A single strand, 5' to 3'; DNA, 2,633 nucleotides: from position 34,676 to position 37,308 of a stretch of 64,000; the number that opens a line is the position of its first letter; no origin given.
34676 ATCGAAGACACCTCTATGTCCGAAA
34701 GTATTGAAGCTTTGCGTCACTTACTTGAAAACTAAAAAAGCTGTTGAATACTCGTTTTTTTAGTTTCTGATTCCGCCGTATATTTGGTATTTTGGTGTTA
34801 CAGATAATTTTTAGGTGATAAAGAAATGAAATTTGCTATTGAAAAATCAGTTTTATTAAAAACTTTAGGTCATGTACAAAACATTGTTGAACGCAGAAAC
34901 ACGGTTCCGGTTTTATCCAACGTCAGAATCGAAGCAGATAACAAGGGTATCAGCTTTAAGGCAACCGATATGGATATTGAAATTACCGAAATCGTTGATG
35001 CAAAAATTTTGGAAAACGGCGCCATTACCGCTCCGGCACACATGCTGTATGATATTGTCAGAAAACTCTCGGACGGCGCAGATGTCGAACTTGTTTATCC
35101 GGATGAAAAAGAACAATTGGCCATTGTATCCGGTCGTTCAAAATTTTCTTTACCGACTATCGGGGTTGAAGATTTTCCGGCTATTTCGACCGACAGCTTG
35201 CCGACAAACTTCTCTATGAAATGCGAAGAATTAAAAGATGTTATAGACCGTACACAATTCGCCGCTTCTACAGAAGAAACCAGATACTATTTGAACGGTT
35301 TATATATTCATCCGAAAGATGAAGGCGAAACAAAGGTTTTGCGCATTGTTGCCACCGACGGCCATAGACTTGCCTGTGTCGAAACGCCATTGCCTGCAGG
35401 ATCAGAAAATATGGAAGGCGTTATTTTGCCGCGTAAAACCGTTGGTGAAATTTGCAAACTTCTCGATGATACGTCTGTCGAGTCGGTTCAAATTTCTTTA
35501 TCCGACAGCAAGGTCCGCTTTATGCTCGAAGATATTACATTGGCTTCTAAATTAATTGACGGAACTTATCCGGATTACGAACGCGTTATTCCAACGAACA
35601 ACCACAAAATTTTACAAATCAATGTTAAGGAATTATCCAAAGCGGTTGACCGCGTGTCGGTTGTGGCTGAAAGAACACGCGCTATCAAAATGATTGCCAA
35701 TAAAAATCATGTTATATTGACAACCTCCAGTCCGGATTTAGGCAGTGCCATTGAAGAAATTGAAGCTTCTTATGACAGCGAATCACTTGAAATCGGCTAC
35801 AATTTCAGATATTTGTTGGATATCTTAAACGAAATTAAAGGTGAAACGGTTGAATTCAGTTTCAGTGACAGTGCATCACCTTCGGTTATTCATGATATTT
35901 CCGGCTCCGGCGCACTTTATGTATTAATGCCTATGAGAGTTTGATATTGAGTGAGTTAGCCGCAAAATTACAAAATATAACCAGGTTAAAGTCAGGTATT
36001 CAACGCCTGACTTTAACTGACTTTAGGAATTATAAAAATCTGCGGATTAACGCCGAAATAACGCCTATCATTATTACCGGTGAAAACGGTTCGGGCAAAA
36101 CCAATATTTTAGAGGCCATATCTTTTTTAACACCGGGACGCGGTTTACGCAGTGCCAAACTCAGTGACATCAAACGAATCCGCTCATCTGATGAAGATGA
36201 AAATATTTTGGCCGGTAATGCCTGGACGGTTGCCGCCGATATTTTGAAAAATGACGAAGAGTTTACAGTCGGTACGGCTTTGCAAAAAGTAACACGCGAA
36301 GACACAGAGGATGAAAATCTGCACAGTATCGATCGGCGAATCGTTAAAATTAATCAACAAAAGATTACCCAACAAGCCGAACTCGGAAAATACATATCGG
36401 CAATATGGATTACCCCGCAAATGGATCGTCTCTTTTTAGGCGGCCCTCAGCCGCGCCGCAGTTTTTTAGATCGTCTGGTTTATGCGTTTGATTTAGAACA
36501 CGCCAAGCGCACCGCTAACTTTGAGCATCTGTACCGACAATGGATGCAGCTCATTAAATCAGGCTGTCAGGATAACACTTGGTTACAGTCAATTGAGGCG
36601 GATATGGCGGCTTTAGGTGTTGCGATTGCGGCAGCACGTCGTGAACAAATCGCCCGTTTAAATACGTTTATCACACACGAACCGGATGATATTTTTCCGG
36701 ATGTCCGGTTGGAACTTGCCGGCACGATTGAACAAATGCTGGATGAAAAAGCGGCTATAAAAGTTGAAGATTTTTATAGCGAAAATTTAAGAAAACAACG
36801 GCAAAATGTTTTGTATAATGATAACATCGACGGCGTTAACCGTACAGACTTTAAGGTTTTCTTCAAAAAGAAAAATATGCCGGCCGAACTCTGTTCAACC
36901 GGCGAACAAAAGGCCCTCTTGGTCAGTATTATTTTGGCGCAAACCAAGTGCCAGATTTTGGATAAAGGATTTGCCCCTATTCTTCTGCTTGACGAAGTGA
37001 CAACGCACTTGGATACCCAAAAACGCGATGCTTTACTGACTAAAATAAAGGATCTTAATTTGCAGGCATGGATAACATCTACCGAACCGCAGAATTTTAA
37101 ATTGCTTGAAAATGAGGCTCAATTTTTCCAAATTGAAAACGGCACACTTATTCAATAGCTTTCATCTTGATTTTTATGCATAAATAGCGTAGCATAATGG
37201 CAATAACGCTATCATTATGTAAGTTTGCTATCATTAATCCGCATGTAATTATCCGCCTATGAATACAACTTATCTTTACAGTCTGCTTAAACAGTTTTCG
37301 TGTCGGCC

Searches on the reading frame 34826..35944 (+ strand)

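Call 9: search_protein_families(library=pfam, proteins=[window:34826-35944:+], max_evalue=0.001)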
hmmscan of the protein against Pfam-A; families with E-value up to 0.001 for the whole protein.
window:34826-35944:+ (372 aa): 3 families
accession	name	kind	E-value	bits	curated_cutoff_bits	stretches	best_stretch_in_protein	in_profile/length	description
PF00712.24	DNA_pol3_beta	-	6.3e-42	143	24.4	1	1-120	1-119/120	DNA polymerase III beta subunit, N-terminal domain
PF02767.21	DNA_pol3_beta_2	-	4.7e-36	124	27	1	132-250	3-116/116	DNA polymerase III beta subunit, central domain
PF02768.20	DNA_pol3_beta_3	-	3.8e-34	117.5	27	1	253-371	2-121/121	DNA polymerase III beta subunit, C-terminal domain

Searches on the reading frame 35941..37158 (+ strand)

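Call 10: search_protein_families(library=pfam, proteins=[window:35941-37158:+], max_evalue=0.001)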
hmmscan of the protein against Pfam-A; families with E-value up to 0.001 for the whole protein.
window:35941-37158:+ (405 aa): 6 families
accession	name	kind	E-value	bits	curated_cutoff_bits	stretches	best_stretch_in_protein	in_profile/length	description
PF02463.25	SMC_N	-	6.3e-25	88.3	40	1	20-401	2-217/220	RecF/RecN/SMC N terminal domain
PF13304.12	AAA_21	-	2.9e-12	47.7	27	1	44-136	3-117/304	AAA domain, putative AbiEii toxin, Type IV TA system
PF13476.12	AAA_23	-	1.2e-09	39.5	27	1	22-144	1-123/201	AAA domain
PF13175.12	AAA_15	-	1.5e-09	38.4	32.1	1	20-63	3-46/374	AAA ATPase domain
PF13555.12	AAA_29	-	0.00033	20.8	27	1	22-63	3-45/61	P-loop containing region of AAA domain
PF01637.24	ATPase_2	-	0.00045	20.5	33.2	0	281-367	42-133/225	ATPase domain predominantly from Archaea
